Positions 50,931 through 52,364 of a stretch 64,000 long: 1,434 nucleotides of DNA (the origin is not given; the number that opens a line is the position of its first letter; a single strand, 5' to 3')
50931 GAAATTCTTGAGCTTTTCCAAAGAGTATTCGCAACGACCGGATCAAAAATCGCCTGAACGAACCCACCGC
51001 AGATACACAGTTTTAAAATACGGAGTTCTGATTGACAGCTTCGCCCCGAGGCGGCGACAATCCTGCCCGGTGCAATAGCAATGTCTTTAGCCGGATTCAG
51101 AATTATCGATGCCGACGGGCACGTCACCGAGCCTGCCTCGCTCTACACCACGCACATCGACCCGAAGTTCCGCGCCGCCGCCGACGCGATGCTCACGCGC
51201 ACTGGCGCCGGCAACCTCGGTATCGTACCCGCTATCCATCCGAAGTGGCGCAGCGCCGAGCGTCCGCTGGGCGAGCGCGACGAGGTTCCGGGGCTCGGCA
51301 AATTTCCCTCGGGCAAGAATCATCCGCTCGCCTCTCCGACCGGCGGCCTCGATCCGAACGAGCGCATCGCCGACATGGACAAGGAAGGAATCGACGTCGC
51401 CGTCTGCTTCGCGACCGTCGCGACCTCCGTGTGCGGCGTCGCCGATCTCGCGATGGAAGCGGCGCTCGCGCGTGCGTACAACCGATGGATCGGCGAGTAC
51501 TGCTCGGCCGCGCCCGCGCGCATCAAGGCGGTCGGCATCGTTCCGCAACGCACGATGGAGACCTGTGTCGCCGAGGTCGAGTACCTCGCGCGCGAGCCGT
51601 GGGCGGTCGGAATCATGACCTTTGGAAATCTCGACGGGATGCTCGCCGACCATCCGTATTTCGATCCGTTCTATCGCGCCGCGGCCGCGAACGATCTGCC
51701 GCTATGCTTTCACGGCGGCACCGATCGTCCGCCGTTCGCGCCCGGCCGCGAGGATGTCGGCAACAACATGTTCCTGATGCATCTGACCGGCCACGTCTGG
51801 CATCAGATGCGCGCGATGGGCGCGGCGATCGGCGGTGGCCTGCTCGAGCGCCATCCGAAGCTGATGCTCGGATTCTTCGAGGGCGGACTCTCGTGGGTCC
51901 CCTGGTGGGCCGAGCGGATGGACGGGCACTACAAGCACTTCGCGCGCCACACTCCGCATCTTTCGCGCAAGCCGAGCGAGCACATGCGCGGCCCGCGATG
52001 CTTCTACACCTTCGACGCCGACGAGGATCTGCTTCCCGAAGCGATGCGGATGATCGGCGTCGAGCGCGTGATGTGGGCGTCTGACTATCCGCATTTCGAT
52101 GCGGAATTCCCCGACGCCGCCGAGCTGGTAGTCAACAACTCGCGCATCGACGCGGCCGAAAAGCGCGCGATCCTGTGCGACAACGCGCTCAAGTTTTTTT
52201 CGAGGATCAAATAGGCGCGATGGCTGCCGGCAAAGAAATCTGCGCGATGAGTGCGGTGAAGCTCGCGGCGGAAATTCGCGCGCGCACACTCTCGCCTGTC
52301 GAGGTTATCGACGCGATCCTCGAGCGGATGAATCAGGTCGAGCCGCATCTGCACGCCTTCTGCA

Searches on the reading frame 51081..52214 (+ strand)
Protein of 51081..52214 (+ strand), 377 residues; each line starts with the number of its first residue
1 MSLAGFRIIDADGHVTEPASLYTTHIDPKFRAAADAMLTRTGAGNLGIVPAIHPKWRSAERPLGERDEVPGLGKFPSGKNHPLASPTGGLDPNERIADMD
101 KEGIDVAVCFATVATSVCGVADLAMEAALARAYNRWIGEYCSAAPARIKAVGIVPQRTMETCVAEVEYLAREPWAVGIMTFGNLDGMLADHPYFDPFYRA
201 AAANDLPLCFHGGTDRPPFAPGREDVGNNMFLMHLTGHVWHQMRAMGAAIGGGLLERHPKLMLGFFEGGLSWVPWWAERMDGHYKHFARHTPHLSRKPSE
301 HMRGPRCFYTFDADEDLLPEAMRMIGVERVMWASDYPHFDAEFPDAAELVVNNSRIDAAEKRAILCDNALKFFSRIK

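Call 19: search_protein_families(library=pfam, proteins=[window:51081-52214:+], max_evalue=0.01)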
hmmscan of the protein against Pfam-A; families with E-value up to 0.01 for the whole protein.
window:51081-52214:+ (377 aa): 1 family
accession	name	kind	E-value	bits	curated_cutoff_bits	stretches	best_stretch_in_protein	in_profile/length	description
PF04909.20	Amidohydro_2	-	8.8e-32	111.4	26.4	1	9-373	1-287/289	Amidohydrolase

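Call 21: find_encoding_contigs(protein=window:51081-52214:+, flank=10000, max_places=10)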
Protein window:51081-52214:+ (377 aa): no gene with exactly this product is on record in the collection.
